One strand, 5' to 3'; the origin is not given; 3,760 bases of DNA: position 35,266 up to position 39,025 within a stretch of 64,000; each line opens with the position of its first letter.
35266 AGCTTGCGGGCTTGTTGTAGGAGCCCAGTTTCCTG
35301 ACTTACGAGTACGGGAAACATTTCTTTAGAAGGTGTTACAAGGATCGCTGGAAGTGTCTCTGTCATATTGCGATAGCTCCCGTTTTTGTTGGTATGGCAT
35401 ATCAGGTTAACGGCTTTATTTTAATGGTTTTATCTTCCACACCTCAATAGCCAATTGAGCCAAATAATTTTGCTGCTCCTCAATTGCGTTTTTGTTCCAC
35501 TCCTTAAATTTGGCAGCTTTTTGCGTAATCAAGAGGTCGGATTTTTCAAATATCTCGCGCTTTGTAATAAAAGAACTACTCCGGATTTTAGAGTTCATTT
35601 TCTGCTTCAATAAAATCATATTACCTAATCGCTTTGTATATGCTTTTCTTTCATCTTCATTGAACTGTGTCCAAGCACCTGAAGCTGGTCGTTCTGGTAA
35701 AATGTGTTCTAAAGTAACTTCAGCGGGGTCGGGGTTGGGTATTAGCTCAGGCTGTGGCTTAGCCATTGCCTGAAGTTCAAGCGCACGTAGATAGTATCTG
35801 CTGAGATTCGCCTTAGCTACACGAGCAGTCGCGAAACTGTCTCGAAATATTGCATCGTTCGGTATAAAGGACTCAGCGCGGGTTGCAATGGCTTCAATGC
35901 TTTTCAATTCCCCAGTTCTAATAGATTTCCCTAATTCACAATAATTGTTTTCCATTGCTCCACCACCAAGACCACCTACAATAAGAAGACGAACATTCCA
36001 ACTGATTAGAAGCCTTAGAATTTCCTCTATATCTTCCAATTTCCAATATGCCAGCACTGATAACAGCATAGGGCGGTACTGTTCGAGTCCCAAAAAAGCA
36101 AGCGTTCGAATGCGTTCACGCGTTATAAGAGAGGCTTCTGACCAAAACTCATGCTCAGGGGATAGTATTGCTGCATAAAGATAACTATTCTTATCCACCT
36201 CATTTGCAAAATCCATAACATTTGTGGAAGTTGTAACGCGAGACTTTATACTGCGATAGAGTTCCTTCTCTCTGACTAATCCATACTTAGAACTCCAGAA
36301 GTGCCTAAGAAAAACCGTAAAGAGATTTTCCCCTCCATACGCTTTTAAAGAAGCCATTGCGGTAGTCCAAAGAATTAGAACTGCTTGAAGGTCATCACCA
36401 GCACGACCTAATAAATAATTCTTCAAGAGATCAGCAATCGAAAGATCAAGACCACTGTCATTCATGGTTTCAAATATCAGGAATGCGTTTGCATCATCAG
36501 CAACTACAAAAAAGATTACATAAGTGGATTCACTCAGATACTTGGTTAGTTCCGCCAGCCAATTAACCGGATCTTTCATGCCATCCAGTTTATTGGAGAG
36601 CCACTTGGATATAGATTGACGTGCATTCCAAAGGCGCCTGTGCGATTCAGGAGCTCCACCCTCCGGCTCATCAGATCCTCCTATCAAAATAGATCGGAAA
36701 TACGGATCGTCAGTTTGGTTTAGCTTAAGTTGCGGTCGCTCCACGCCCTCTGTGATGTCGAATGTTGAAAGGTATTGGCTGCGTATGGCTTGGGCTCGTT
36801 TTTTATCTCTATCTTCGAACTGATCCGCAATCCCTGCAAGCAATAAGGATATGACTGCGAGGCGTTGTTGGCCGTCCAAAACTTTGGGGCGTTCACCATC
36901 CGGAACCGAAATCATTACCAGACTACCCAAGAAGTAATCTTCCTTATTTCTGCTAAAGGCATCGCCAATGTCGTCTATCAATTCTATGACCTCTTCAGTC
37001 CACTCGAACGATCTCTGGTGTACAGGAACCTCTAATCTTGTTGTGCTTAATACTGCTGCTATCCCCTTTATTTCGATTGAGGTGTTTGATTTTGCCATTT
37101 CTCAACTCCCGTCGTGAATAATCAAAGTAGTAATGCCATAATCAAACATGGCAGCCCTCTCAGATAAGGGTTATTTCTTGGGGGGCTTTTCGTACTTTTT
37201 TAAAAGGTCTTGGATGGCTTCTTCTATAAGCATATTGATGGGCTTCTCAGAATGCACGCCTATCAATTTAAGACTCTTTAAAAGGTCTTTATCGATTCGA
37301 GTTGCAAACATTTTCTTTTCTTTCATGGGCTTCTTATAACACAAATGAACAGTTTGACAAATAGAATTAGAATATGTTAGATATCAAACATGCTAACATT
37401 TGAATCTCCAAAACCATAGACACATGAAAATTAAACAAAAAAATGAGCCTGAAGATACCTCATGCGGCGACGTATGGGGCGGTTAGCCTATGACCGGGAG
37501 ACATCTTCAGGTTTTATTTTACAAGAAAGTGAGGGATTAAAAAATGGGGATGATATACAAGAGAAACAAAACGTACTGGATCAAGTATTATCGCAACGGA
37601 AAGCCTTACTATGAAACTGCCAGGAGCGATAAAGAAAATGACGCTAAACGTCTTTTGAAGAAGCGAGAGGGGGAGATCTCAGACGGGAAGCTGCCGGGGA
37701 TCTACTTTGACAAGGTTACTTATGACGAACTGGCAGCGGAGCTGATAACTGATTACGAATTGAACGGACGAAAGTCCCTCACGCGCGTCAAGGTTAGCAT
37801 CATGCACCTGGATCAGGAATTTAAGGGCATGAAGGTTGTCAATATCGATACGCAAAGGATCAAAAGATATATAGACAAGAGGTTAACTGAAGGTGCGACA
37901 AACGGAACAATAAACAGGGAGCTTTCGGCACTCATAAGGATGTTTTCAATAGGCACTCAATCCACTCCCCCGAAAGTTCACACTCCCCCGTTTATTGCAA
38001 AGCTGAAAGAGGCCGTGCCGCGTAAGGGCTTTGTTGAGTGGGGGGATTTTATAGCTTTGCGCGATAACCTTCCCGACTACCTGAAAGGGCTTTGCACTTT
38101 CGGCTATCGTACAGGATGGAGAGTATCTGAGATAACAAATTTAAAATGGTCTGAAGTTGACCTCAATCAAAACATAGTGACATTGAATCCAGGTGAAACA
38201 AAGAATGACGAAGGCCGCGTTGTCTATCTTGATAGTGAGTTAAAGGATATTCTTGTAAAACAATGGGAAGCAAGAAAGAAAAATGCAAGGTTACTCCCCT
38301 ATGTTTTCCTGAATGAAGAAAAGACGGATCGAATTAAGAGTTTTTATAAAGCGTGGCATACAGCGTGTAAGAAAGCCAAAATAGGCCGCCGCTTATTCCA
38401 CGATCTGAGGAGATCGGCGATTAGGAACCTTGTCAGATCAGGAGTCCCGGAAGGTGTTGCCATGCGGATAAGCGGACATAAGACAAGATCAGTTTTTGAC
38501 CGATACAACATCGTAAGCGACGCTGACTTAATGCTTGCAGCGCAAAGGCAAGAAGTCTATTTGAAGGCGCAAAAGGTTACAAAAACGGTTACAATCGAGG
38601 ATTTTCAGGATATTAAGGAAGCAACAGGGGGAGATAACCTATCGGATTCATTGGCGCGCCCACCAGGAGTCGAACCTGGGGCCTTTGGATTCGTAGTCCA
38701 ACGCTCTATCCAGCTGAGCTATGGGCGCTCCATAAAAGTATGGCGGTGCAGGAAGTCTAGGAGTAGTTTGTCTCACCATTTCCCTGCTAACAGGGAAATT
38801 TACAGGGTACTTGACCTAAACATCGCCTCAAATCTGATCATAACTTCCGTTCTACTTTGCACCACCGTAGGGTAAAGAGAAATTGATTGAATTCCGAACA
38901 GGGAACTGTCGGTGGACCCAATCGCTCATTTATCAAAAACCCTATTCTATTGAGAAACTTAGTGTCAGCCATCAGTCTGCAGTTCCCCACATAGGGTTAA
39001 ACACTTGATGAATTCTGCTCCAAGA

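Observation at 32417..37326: Same-strand block RHH / GmrSD-like / two R-x6-H (HEPN-like) proteins / membrane protein: best candidate for an undescribed defence system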

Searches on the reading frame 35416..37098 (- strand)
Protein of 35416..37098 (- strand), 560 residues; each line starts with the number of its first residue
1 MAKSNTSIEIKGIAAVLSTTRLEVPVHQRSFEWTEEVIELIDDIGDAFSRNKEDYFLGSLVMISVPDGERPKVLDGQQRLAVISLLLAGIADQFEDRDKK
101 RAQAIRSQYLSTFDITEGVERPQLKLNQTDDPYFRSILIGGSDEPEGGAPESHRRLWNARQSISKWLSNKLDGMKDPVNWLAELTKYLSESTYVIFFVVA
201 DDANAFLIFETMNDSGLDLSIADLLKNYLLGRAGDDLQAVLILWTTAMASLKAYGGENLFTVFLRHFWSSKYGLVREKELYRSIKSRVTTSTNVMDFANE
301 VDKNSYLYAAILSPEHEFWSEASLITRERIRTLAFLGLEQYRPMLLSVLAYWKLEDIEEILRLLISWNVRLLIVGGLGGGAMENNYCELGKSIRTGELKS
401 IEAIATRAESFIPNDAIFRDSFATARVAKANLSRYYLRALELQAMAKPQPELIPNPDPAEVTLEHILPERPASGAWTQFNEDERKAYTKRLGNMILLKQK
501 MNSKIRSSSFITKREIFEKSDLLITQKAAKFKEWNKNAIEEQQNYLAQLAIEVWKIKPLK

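Call 4: search_protein_families(library=pfam, proteins=[window:35416-37098:-], max_evalue=0.1)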
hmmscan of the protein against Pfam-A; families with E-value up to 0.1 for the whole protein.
window:35416-37098:- (560 aa): 2 families
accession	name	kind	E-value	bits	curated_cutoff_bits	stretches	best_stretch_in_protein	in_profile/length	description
PF03235.19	GmrSD_N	-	4.1e-27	96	33.2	1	21-230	9-199/199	GmrSD restriction endonuclease, N-terminal domain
PF07510.16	GmrSD_C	-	3.1e-23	82.6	23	1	413-548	2-137/138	GmrSD restriction endonucleases, C-terminal domain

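Call 5: search_protein_families(library=padloc, proteins=[window:35416-37098:-], max_evalue=0.1)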
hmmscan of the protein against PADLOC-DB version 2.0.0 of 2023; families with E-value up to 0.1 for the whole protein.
window:35416-37098:- (560 aa): 29 families (the best 25 are shown)
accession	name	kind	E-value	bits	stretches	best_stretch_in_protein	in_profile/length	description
PDLC04157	HEC-06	-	4.7e-162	538.5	1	4-556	5-557/558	-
PDLC04155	HEC-06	-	1.4e-149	497.2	1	6-556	5-560/562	-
PDLC02700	Orf5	-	4e-143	476.1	1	12-554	2-555/555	Orf5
PDLC04154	HEC-06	-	7.6e-121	402.5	1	3-557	3-567/569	-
PDLC02687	Orf5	-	7.1e-92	306.9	1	20-538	16-542/543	Orf5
PDLC04156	HEC-06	-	4.4e-59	198.5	1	16-556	14-562/562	-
PDLC02693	Orf5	-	2e-57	193.4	1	22-554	9-542/543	Orf5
PDLC02691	Orf5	-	3.9e-53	178.9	1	19-554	18-579/579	Orf5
PDLC02695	Orf5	-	3.6e-50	169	1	16-553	13-600/601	Orf5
PDLC02701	Orf5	-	1.1e-40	137.8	2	22-239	20-259/596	Orf5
PDLC02686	Orf5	-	1.6e-36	124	2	20-238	19-246/566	Orf5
PDLC02690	Orf5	-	4.8e-34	116.1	2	22-233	10-215/531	Orf5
PDLC02698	Orf5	-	8.5e-34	115.2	2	156-554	173-571/573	Orf5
PDLC02692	Orf5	-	1e-32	111.6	2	20-233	6-217/558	Orf5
PDLC02699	Orf5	-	3.4e-30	103.3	2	23-353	2-340/530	Orf5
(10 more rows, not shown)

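Call 6: search_protein_families(library=ncbifam, proteins=[window:35416-37098:-], max_evalue=0.1)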
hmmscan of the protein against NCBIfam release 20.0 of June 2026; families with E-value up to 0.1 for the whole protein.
window:35416-37098:- (560 aa): 1 family
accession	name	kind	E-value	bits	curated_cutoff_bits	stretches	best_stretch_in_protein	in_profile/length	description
TIGR03187.1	DGQHR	domain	0.099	12.4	58.85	0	59-88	86-116/276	DGQHR domain-containing protein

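Call 87: search_dna_similar(query=window:35416-37098:-, collection=plasmids, mode=protein, max_rows=15, max_evalue=1e-30)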
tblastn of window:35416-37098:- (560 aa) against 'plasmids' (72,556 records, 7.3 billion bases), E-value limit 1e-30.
Records with a match: 11; places in all: 11; records where one place covers at least 80% of the query: 11.
Best place of each record, by identity: <60% 11.
By first word of the organism name: Listeria 2; Burkholderia 1; Paraburkholderia 1; Methylobacterium 1; Tistrella 1; Pseudanabaena 1; Vibrio 1; Ralstonia 1; Paracoccus 1; Nonomuraea 1.
By predicted mobility (MOB-suite, as given by PLSDB): non-mobilizable 7; conjugative 2; mobilizable 2.
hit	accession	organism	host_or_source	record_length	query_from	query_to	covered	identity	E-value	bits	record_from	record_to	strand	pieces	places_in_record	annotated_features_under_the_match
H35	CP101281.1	Burkholderia sp. FXe9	bacteria,soil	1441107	7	560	99%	37.6%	2e-102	346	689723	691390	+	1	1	DUF262 domain-containing protein | HNH endonuclease family protein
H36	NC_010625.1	Paraburkholderia phymatum STM815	-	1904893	7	557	98%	37.7%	2e-103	349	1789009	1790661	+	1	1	record has no annotation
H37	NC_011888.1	Methylobacterium nodulans ORS 2060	-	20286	23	555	95%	29.2%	1e-61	228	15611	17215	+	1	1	DUF262 domain-containing protein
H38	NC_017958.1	Tistrella mobilis KA081020-065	-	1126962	1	559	100%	27.4%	2e-48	188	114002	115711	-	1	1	record has no annotation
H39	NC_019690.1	Pseudanabaena sp. PCC 7367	-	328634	23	556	95%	28.2%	1e-47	186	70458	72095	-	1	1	DUF262 domain-containing protein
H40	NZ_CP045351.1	Vibrio aquimaris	pure culture,Non-filtered water from ...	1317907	24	559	96%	27.9%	3e-42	170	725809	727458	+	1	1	none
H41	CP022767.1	Ralstonia solanacearum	Solanum tuberosum,single cell,Potato ...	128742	24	559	96%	27.1%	2e-47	185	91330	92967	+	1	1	hypothetical protein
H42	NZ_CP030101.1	Listeria monocytogenes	Environment,water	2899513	11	556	98%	26.4%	1e-42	171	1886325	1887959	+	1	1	none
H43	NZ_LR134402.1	Listeria monocytogenes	Homo sapiens,Vein blood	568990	11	556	98%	26.4%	1e-42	171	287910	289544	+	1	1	DUF262 domain-containing protein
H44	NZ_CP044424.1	Paracoccus pantotrophus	cell culture,denitrifying, ...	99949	24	527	90%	27.6%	5e-44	175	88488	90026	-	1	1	DUF262 domain-containing HNH endonuclease family protein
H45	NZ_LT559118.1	Nonomuraea gerenzanensis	-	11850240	28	554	94%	24.7%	1e-32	141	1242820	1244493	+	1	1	none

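Call 89: get_annotated_region(hit=H35, flank=4000)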
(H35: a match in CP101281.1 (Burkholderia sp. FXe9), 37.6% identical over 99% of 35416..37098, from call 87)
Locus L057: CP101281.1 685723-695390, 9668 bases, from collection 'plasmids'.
description: Burkholderia sp. FXe9 plasmid unnamed1, complete sequence
organism: Burkholderia sp. FXe9 (NCBI taxid 2962884)
taxonomy: Bacteria; Pseudomonadota; Betaproteobacteria; Burkholderiales; Burkholderiaceae; Burkholderia; Burkholderia sp. FXe9
host: -; source: bacteria,soil; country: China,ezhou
typing (MOB-suite, as given by PLSDB): non-mobilizable
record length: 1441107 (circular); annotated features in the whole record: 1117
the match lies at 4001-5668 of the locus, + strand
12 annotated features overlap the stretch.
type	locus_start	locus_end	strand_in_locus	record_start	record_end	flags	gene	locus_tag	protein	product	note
CDS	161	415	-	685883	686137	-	-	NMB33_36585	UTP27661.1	hypothetical protein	-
CDS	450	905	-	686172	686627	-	-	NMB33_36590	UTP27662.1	DUF1269 domain-containing protein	-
CDS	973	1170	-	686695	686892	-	-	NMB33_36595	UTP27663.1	hypothetical protein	-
CDS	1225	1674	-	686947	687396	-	-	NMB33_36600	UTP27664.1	phosphate-starvation-inducible PsiE family protein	-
CDS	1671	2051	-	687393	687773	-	-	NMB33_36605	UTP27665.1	LysR family transcriptional regulator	-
CDS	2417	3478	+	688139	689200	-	-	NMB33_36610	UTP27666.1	Dyp-type peroxidase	-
CDS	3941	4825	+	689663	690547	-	-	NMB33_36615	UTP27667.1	DUF262 domain-containing protein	-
CDS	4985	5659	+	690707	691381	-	-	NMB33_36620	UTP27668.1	HNH endonuclease family protein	-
CDS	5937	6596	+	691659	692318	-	-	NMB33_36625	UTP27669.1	hypothetical protein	-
CDS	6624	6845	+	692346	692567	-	-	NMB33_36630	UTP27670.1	hypothetical protein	-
CDS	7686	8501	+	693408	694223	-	-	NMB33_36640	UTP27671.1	bacteriocin family protein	-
CDS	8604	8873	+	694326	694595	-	-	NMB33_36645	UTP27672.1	hypothetical protein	-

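Call 90: get_annotated_region(hit=H37, flank=4000)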
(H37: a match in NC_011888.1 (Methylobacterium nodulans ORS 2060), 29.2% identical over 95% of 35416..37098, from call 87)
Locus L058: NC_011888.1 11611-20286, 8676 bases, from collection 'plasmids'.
description: Methylobacterium nodulans ORS 2060 plasmid pMNOD05, complete sequence
organism: Methylobacterium nodulans ORS 2060 (NCBI taxid 460265)
taxonomy: Bacteria; Pseudomonadota; Alphaproteobacteria; Hyphomicrobiales; Methylobacteriaceae; Methylobacterium; Methylobacterium nodulans; Methylobacterium nodulans ORS 2060
host: -; source: -; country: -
typing (MOB-suite, as given by PLSDB): non-mobilizable
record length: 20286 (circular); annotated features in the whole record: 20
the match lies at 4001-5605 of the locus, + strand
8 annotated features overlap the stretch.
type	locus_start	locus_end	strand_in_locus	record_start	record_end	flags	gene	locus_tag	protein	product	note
CDS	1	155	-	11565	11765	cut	-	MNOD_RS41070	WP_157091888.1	hypothetical protein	-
CDS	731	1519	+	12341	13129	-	-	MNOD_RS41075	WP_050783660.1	hypothetical protein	-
CDS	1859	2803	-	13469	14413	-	-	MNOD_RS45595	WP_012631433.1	hypothetical protein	-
CDS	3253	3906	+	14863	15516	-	-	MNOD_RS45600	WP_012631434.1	recombinase family protein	GO:0006310 - DNA recombination [Evidence IEA]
CDS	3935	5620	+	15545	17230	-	-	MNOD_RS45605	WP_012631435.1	DUF262 domain-containing protein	-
CDS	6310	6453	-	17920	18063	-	-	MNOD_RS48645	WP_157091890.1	hypothetical protein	-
CDS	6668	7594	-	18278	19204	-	-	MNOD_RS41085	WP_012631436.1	hypothetical protein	-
CDS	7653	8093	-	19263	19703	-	-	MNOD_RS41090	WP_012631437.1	hypothetical protein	-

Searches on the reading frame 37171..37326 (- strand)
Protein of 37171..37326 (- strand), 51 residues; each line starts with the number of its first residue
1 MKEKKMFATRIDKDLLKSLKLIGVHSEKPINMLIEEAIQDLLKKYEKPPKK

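Call 4: search_protein_families(library=pfam, proteins=[window:37171-37326:-], max_evalue=0.1)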
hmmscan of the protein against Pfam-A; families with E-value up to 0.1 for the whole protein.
window:37171-37326:- (51 aa): 3 families
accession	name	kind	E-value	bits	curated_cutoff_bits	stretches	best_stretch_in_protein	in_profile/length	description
PF20605.4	Antitox_RHH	-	2.8e-05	24.6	27.2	1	17-49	17-49/50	Antitoxin-like ribbon-helix-helix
PF12651.13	RHH_3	-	5.6e-05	23.5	21.6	1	4-46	2-44/44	Ribbon-helix-helix domain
PF22180.2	RH3_dom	-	0.004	17.7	27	1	4-50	7-54/66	RH3 domain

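Call 5: search_protein_families(library=padloc, proteins=[window:37171-37326:-], max_evalue=0.1)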
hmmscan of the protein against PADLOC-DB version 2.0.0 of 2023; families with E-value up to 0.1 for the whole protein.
window:37171-37326:- (51 aa): 0 families

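Call 6: search_protein_families(library=ncbifam, proteins=[window:37171-37326:-], max_evalue=0.1)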
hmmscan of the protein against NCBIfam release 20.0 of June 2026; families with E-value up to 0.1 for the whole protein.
window:37171-37326:- (51 aa): 0 families

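Call 7: search_protein_families(library=phrogs, proteins=[window:37171-37326:-], max_evalue=0.1)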
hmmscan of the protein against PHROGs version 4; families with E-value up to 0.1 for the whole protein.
window:37171-37326:- (51 aa): 6 families
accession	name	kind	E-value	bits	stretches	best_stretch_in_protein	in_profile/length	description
phrog_3180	-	transcription regulation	9.5e-13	48.9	1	2-47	3-48/50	Arc-like repressor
phrog_15913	-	unknown function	4.7e-06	28.1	1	11-47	41-79/88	-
phrog_582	-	transcription regulation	0.0008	20.7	1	2-47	55-100/105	Arc-like repressor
phrog_11411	-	transcription regulation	0.005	17.8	1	4-50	9-56/73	Arc-like repressor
phrog_9615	-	unknown function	0.014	15.5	1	10-47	147-184/349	-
phrog_2639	-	transcription regulation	0.047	14.9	1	4-49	37-82/91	Arc-like repressor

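Call 88: search_dna_similar(query=window:37171-37326:-, collection=plasmids, mode=protein, max_rows=15, max_evalue=0.001)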
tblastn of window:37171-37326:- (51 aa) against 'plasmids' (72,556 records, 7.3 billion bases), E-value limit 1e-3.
No match.

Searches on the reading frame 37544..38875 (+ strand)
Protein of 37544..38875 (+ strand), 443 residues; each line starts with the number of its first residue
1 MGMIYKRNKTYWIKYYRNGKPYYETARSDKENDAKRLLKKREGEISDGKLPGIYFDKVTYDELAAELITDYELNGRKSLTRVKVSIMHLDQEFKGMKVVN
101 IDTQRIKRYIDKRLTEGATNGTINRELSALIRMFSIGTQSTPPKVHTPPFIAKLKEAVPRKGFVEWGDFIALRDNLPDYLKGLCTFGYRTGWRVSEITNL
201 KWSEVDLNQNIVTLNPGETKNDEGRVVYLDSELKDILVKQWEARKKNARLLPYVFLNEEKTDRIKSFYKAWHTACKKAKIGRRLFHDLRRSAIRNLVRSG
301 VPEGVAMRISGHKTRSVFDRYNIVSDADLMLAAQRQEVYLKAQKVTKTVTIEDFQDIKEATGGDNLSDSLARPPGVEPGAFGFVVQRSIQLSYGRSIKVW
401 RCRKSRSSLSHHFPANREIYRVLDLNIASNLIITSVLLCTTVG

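Call 4: search_protein_families(library=pfam, proteins=[window:37544-38875:+], max_evalue=0.1)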
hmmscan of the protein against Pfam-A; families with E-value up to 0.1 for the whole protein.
window:37544-38875:+ (443 aa): 3 families
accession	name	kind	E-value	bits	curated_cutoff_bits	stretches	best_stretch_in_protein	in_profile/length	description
PF00589.27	Phage_integrase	-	1e-21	77.9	27.1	1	179-325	23-169/172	Phage integrase family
PF02899.23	Phage_int_SAM_1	-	0.0025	18.5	22.3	1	86-134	30-76/83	Phage integrase, N-terminal SAM-like domain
PF24624.1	Int_N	-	0.011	16.9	27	1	78-135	22-79/100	Phage integrase, N-terminal domain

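Call 5: search_protein_families(library=padloc, proteins=[window:37544-38875:+], max_evalue=0.1)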
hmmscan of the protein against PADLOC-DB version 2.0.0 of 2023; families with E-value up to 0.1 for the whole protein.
window:37544-38875:+ (443 aa): 0 families

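Call 6: search_protein_families(library=ncbifam, proteins=[window:37544-38875:+], max_evalue=0.1)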
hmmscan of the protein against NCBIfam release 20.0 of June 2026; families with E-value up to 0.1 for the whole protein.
window:37544-38875:+ (443 aa): 10 families
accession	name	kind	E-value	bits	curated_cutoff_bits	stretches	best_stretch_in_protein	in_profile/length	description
NF040815.2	recomb_XerA_Arch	equivalog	1.1e-15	58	220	1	92-329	30-259/263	site-specific tyrosine recombinase/integron integrase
TIGR02225.1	recomb_XerD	equivalog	3.8e-11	42.9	329.6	1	95-329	36-279/290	site-specific tyrosine recombinase XerD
TIGR02224.1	recomb_XerC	equivalog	2.8e-09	36.8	335.15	1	92-329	35-282/295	tyrosine recombinase XerC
NF001399.0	PRK00283.1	subfamily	4.6e-09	35.9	279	1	94-326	44-285/300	tyrosine recombinase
NF003462.0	PRK05084.1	equivalog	0.0006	18.6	267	1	189-228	206-245/360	tyrosine recombinase XerS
NF002685.0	PRK02436.1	equivalog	0.0049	16.7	178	1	190-244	124-174/245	site-specific tyrosine recombinase XerD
TIGR02249.1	integrase_gron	subfamily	0.0053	16.1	265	1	183-245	121-181/315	integron integrase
NF007370.0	PRK09870.1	subfamily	0.033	13.8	221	0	186-308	40-163/200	tyrosine-type DNA invertase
NF002331.0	PRK01287.1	subfamily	0.038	13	371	1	188-228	172-210/365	site-specific tyrosine recombinase XerC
NF007371.0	PRK09871.1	subfamily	0.074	12.6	222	0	183-233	31-79/198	tyrosine-type DNA invertase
